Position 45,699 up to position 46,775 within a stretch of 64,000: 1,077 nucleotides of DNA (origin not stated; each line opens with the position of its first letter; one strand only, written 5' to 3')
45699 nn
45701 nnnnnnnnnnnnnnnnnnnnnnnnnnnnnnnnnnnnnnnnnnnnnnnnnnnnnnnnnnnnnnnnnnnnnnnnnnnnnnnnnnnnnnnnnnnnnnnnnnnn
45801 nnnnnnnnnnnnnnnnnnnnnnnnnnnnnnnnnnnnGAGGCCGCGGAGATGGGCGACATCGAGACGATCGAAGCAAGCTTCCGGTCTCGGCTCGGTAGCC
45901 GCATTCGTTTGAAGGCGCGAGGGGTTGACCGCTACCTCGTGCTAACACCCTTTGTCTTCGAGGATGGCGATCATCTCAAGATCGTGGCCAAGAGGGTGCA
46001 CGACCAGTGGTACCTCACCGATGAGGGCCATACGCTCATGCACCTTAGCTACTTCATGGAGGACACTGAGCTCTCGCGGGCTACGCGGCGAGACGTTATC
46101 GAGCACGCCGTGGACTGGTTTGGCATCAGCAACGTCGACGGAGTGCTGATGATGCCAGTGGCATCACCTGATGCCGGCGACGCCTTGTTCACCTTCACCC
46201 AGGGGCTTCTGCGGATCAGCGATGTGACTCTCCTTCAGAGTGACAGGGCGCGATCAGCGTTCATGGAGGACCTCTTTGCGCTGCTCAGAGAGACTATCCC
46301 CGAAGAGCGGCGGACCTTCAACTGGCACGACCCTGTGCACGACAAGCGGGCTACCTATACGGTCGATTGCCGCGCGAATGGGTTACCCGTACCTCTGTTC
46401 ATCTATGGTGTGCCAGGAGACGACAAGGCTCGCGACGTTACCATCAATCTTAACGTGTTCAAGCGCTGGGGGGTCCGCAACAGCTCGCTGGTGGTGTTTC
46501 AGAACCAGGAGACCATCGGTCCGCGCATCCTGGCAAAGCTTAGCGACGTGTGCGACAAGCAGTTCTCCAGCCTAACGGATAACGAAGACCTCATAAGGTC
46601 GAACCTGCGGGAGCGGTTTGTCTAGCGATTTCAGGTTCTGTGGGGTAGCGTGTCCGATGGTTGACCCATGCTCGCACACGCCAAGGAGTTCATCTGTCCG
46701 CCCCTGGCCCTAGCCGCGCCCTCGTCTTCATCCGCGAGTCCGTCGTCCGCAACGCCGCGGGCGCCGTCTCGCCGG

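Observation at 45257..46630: Low-GC two-gene cassette of unknown function inside a decayed restriction-modification/prophage island; candidate uncharacterised accessory (defence-type) module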

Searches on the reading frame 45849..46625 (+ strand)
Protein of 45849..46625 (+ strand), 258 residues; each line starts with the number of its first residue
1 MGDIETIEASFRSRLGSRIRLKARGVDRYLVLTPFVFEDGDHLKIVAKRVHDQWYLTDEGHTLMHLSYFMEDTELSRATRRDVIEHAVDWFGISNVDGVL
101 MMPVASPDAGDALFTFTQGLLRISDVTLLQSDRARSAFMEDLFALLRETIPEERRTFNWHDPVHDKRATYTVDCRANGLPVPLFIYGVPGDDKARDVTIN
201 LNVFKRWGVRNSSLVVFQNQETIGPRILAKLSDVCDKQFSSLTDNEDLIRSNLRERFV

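Call 3: search_protein_families(library=pfam, proteins=[window:45849-46625:+], max_evalue=1)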
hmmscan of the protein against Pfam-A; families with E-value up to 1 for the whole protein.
window:45849-46625:+ (258 aa): 1 family
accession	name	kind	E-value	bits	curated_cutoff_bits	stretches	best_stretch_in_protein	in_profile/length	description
PF08861.15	DUF1828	-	3.4e-20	72.6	22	1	33-123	1-91/91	Domain of unknown function DUF1828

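Call 4: search_protein_families(library=padloc, proteins=[window:45849-46625:+], max_evalue=1)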
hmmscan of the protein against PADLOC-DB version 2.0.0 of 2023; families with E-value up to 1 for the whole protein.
window:45849-46625:+ (258 aa): 2 families
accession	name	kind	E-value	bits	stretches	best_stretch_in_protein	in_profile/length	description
PDLC04539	PDC-M24B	-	1.4e-16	58.8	1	4-148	4-147/255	-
PDLC04540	PDC-M24B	-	9.9e-13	46.3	1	31-149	27-145/256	-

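Call 5: search_protein_families(library=ncbifam, proteins=[window:45849-46625:+], max_evalue=1)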
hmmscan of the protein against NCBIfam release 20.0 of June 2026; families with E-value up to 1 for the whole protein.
window:45849-46625:+ (258 aa): 0 families

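Call 6: search_protein_families(library=phrogs, proteins=[window:45849-46625:+], max_evalue=1)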
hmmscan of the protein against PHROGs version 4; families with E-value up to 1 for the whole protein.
window:45849-46625:+ (258 aa): 2 families
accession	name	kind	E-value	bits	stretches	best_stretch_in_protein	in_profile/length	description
phrog_5059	-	unknown function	8.2e-23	82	1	3-159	3-157/259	-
phrog_1960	-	unknown function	2.8e-05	24.6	1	29-67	24-62/246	-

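Call 9: search_solved_structures(query=window:45849-46625:+, max_evalue=1, show_alignments=2)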
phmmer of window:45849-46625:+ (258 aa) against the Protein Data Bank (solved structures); distinct sequences matched with E-value up to 1: 1.
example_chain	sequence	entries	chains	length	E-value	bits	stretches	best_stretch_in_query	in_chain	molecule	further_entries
5v7q_O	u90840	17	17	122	0.32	13.6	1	181-234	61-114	50S ribosomal protein L18 | Large ribosomal subunit protein uL18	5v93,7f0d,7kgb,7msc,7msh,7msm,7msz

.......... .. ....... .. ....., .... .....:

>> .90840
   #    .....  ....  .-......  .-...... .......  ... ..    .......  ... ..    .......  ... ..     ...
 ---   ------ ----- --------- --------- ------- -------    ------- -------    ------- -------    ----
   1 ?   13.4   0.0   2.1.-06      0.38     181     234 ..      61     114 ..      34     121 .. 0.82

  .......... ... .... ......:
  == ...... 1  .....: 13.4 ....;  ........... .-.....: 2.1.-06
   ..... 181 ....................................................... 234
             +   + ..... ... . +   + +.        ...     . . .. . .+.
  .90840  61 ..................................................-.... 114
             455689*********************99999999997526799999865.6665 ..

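Call 12: find_homologous_proteins(query=window:45849-46625:+)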
Query window:45849-46625:+ (258 aa): 272 proteins with E <= 0.001 among 1329 candidates; the best 120 are listed.
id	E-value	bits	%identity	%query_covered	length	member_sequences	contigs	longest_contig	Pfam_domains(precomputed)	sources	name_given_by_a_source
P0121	2.6e-170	582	100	100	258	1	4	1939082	PF08861.16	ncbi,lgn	-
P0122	4.8e-135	467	85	100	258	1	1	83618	-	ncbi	-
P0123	1.1e-83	299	53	95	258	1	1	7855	PF08861.16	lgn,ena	-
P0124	6.3e-83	296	48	98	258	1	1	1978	PF08861.16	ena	-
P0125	6.4e-83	296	48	98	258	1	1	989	PF08861.16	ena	-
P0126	7.7e-83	296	52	98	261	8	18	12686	PF08861.16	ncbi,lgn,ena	-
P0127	1.0e-82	295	49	98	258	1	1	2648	PF08861.16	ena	-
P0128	1.2e-82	295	49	98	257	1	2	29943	PF08861.16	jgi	jgi:hypothetical protein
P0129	1.2e-82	295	50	98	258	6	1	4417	PF08861.16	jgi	-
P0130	3.7e-82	294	48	98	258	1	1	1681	PF08861.16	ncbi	-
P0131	8.3e-82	292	51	98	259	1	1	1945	PF08861.16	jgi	jgi:hypothetical protein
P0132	9.8e-82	292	48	98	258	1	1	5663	PF08861.16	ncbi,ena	-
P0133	1.2e-81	292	51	98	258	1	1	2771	PF08861.16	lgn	-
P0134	2.0e-81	291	48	98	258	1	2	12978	PF08861.16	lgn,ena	-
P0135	2.2e-81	291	48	98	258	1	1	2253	PF08861.16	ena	-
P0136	2.3e-81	291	51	98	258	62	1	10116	PF08861.16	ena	-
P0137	2.4e-81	291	50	98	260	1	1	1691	PF08861.16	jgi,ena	-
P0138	2.8e-81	291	51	98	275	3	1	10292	PF08861.16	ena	-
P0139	2.8e-81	291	49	98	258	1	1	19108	PF08861.16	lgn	-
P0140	3.3e-81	291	49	98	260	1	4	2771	PF08861.16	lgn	-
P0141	4.7e-81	290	51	97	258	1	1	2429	PF08861.16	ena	-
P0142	1.4e-80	288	51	98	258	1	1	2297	PF08861.16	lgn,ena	-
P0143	1.4e-80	288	51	98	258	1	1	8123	PF08861.16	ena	-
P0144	4.1e-80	287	51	97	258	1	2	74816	PF08861.16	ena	-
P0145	5.4e-80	286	49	98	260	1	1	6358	PF08861.16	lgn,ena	-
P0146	6.2e-80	286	50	99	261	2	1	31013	PF08861.16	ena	-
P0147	8.3e-80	286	51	95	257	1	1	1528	PF08861.16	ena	-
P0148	8.6e-80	286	50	98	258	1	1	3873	PF08861.16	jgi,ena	-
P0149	9.6e-80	286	52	98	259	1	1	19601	PF08861.16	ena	-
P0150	1.0e-79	286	48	98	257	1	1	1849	PF08861.16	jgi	jgi:hypothetical protein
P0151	1.2e-79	285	52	97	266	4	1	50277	PF08861.16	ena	-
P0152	1.2e-79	285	50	97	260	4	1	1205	PF08861.16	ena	-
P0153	1.6e-79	285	48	98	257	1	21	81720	PF08861.16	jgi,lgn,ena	jgi:hypothetical protein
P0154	1.8e-79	285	52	95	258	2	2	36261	PF08861.16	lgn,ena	-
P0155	1.9e-79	285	48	98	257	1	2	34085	PF08861.16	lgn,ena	-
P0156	2.1e-79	285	50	98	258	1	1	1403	PF08861.16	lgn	-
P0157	2.7e-79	284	50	97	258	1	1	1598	PF08861.16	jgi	jgi:hypothetical protein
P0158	3.6e-79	284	51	98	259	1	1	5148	PF08861.16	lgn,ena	-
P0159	5.4e-79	283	51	95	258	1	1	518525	PF08861.16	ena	-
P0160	6.2e-79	283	50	98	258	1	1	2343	PF08861.16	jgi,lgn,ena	-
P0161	1.1e-78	282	50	98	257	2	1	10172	PF08861.16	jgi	jgi:Domain of unknown function DUF1828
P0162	1.8e-78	282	48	98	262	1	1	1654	PF08861.16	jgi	jgi:hypothetical protein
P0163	2.0e-78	281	51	95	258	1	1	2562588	PF08861.16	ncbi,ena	-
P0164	3.6e-78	281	50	98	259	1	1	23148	PF08861.16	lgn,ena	-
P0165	4.9e-78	280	49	98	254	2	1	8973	PF08861.16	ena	-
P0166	6.7e-78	280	49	95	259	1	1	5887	PF08861.16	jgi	jgi:hypothetical protein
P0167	8.0e-78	279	49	97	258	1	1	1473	PF08861.16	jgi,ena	-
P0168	1.1e-77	279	48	95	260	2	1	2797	PF08861.16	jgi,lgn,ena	-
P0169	1.4e-77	279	51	95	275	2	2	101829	PF08861.16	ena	-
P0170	1.5e-77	279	47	98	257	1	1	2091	PF08861.16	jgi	jgi:hypothetical protein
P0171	1.6e-77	278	49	95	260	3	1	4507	PF08861.16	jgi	jgi:hypothetical protein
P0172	1.7e-77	278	49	98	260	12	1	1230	PF08861.16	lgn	-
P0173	1.8e-77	278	50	95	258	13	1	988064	PF08861.16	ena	-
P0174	2.2e-77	278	51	95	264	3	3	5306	PF08861.16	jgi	-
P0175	2.3e-77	278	49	95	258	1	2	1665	PF08861.16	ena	-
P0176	2.3e-77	278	51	95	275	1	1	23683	PF08861.16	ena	-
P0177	2.5e-77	278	51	95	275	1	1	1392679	PF08861.16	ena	-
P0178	2.8e-77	278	50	97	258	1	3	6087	PF08861.16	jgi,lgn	-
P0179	6.0e-77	277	50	95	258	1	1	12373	PF08861.16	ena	-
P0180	6.6e-77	276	49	98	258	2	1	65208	PF08861.16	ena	-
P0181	6.9e-77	276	46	98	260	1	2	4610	PF08861.16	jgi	-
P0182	7.8e-77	276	47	98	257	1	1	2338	PF08861.16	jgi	jgi:hypothetical protein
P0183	1.0e-76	276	47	97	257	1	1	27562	PF08861.16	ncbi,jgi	jgi:hypothetical protein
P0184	1.3e-76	275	50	95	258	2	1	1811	PF08861.16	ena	-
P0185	1.3e-76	275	48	97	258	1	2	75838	PF08861.16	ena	-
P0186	1.7e-76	275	49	98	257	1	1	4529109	PF08861.16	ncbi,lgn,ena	-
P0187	1.8e-76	275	47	98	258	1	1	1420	PF08861.16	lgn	-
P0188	2.6e-76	274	47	97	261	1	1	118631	PF08861.16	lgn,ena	-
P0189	2.7e-76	274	48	97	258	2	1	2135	PF08861.16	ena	-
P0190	2.7e-76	274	49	98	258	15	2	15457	PF08861.16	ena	-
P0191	2.9e-76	274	49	99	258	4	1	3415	PF08861.16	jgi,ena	-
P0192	4.1e-76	274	48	97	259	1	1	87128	PF08861.16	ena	-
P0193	4.3e-76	274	48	98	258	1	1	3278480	PF08861.16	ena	-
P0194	4.3e-76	274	48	98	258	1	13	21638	PF08861.16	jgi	jgi:hypothetical protein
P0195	4.7e-76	274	49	94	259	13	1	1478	PF08861.16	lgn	-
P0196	5.3e-76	273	50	95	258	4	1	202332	PF08861.16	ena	-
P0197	7.4e-76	273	49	96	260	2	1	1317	PF08861.16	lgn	-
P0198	8.5e-76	273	49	96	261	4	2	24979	PF08861.16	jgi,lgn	-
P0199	9.9e-76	273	47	98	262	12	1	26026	PF08861.16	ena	-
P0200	1.5e-75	272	46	97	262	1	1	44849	PF08861.16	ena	-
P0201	1.5e-75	272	49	97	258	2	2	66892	PF08861.16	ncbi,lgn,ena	-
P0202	1.6e-75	272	47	98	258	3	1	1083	PF08861.16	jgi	-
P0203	1.8e-75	272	48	97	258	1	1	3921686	PF08861.16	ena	-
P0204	2.2e-75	271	49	95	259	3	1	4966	PF08861.16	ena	-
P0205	2.3e-75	271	49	97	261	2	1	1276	PF08861.16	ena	-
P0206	3.3e-75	271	50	93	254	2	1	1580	PF08861.16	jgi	jgi:hypothetical protein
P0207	3.5e-75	271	47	97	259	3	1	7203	PF08861.16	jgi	-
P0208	3.7e-75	271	50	98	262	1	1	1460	PF08861.16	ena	-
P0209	4.2e-75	270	49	97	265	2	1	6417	PF08861.16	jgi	-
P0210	4.5e-75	270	50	95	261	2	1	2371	PF08861.16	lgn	-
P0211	5.0e-75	270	48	98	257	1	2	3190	PF08861.16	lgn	-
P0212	6.9e-75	270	50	98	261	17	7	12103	PF08861.16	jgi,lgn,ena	-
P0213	9.4e-75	269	50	98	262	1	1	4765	PF08861.16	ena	-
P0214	1.0e-74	269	48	98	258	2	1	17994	PF08861.16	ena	-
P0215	1.1e-74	269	50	97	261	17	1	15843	PF08861.16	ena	-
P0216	1.1e-74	269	48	95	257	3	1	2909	PF08861.16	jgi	jgi:hypothetical protein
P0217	1.4e-74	269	49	95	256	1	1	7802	PF08861.16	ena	-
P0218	1.5e-74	269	48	98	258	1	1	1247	PF08861.16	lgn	-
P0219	1.6e-74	269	46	98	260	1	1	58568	PF08861.16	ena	-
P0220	1.8e-74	268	49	93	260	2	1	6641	PF08861.16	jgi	jgi:hypothetical protein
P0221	2.1e-74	268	46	98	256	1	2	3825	PF08861.16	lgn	-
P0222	2.2e-74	268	50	93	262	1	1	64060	PF08861.16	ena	-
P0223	2.4e-74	268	49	98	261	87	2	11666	PF08861.16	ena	-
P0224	2.5e-74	268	48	98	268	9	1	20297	PF08861.16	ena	-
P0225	2.7e-74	268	46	99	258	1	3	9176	PF08861.16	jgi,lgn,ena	-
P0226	3.0e-74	268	47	98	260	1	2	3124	PF08861.16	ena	-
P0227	3.4e-74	268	50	98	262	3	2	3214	PF08861.16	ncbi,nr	ncbi:MAG: DUF1828 domain-containing protein [Methanoculleus sp.]|nr:DUF1828 domain-containing protei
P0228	6.0e-74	267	48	95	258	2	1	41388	PF08861.16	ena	-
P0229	6.7e-74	267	46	98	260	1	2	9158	PF08861.16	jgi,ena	-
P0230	6.7e-74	267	48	98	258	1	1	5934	PF08861.16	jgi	jgi:hypothetical protein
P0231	9.0e-74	266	49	98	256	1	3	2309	PF08861.16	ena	-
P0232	9.6e-74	266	44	98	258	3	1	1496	PF08861.16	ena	-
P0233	9.6e-74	266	49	97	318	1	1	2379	PF08861.16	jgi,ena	-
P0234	1.2e-73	266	47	95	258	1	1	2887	PF08861.16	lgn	-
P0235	2.6e-73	265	48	97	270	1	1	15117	PF08861.16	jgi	jgi:uncharacterized protein DUF1828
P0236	4.9e-73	264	48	95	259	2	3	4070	PF08861.16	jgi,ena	-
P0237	5.7e-73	264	45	97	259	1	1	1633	PF08861.16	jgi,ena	-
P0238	6.4e-73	263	46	97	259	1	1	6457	PF08861.16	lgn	-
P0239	1.2e-72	262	47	97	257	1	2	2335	PF08861.16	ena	-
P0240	1.4e-72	262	46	97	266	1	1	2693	PF08861.16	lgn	-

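Call 15: find_encoding_contigs(protein=P0121, flank=10000, max_places=4)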
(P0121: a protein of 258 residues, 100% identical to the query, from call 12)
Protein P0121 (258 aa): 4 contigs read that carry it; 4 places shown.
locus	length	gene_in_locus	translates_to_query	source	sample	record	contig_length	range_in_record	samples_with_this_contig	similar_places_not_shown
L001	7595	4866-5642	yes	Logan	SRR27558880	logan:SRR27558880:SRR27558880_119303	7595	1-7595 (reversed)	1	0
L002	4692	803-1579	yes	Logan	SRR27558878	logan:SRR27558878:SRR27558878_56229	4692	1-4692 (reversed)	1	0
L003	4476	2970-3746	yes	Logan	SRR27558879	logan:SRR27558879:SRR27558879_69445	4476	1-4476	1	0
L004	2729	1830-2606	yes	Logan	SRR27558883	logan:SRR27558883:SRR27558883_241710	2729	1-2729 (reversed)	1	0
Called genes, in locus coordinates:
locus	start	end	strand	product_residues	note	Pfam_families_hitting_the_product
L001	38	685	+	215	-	PF09335:VTT_dom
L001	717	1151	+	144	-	PF12867:DinB_2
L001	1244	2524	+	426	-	PF01053:Cys_Met_Meta_PP, PF00155:Aminotran_1_2 (weak), PF01041:DegT_DnrJ_EryC1, PF01212:Beta_elim_lyase (weak)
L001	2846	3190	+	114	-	PF13560:HTH_31, PF12844:HTH_19 (weak), PF01381:HTH_3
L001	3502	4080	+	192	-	-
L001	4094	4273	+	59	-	-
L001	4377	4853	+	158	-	-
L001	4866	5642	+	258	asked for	PF08861:DUF1828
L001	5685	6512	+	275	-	PF04233:Phage_Mu_F (faint)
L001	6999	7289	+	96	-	-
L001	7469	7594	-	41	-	?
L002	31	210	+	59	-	-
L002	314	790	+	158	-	-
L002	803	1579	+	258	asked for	PF08861:DUF1828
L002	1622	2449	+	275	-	PF04233:Phage_Mu_F (faint)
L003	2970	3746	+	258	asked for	PF08861:DUF1828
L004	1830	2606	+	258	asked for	PF08861:DUF1828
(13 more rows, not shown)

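Call 29: predict_structure(alignment_id=A2)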
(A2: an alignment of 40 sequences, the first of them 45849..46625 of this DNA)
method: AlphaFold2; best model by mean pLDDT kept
length: 258 residues; sequences in the alignment: 40
mean_pLDDT: 87.0   pTM: 0.52
mean pLDDT of the five models: 87.0, 86.1, 85.6, 85.6, 84.6
residues with pLDDT >= 90: 152; 70-90: 76; 50-70: 26; < 50: 4
segments of 3 or more residues with pLDDT < 50: 131-133
pLDDT, mean of each block of 10 residues (from residue 1): 83 91 92 85 91 92 75 53 72 88 88 92 71 63 93 95 92 95 95 94 96 95 92 97 91 91
secondary structure, 60 per line:
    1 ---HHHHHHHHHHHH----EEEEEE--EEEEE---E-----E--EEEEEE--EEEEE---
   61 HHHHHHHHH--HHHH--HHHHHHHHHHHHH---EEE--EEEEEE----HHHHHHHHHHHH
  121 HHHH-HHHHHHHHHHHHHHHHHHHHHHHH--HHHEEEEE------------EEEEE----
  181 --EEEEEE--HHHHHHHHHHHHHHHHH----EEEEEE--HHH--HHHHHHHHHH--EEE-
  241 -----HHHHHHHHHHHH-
elements in order: H4-15 E20-25 E28-32 E45-50 E53-57 H61-69 H72-75 H78-90 E94-96 E99-104 H109-124 H126-149 E155-159 E172-176 E183-188 H191-207 E212-217 H225-234 E237-239 H246-257

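Call 44: search_protein_families(library=padloc, proteins=[P0186], max_evalue=0.1)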
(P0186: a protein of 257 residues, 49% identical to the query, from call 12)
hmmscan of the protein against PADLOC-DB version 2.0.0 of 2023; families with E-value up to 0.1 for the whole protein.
P0186 (257 aa): 2 families
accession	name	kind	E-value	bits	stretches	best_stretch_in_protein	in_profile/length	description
PDLC04539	PDC-M24B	-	2e-23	81.2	1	24-148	25-148/255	-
PDLC04540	PDC-M24B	-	7.7e-20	69.6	1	28-206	25-200/256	-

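Call 56: search_solved_structures(query=A2, max_evalue=10, show_alignments=3)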
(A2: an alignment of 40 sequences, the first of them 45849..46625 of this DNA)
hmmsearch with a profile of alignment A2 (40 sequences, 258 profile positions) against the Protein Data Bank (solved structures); distinct sequences matched with E-value up to 10: 4.
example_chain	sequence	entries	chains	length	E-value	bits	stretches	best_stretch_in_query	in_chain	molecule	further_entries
8y75_A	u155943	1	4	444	0.0091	18.6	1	167-248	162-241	CRISPR-associated protein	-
8y7g_A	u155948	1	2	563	0.013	18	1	167-248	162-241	CRISPR-associated protein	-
8y6z_B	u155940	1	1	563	0.014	18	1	167-248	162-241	CRISPR-associated protein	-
8y7f_A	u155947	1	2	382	0.08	15.5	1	194-248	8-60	CRISPR-associated protein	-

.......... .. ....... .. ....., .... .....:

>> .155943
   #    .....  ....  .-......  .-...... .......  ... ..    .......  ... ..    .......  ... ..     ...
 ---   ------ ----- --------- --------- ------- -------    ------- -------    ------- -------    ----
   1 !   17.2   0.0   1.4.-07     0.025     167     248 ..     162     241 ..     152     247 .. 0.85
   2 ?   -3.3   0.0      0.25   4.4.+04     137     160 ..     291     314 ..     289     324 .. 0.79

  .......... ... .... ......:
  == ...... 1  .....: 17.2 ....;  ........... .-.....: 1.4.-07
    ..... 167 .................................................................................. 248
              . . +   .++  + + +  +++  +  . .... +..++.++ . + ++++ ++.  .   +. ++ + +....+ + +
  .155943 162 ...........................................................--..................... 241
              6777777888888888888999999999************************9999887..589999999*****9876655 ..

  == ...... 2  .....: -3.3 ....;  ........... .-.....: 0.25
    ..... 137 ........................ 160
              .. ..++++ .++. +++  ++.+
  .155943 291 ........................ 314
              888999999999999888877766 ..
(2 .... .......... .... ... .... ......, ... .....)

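Call 70: find_encoding_contigs(protein=P0122, flank=6000, max_places=3)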
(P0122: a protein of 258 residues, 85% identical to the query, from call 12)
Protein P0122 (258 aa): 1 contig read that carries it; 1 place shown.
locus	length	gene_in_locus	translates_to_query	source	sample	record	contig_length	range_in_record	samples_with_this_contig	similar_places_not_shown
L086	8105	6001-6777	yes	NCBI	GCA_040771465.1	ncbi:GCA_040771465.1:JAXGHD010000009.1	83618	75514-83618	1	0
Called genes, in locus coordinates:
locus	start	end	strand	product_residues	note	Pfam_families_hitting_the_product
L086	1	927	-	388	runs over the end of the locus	PF13859:BNR_3, PF13088:BNR_2, PF24316:Tli3 (faint)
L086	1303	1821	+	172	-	PF09335:VTT_dom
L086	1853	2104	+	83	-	-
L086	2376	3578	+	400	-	PF01053:Cys_Met_Meta_PP, PF00155:Aminotran_1_2 (weak), PF01041:DegT_DnrJ_EryC1, PF01212:Beta_elim_lyase (weak)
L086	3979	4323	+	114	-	PF13560:HTH_31, PF12844:HTH_19 (weak), PF01381:HTH_3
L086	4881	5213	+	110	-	-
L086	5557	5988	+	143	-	-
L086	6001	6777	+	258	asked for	-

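Call 85: list_cluster_members(proteins=[P0121, P0001])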
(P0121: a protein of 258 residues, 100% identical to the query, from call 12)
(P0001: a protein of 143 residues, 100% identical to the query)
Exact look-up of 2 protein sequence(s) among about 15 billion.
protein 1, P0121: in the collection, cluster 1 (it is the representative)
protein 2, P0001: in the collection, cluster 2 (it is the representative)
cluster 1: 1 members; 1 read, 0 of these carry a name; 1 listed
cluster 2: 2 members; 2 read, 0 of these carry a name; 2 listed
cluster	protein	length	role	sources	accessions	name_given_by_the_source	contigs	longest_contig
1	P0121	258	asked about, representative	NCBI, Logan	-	-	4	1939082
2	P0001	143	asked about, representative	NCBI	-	-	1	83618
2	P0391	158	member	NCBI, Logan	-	-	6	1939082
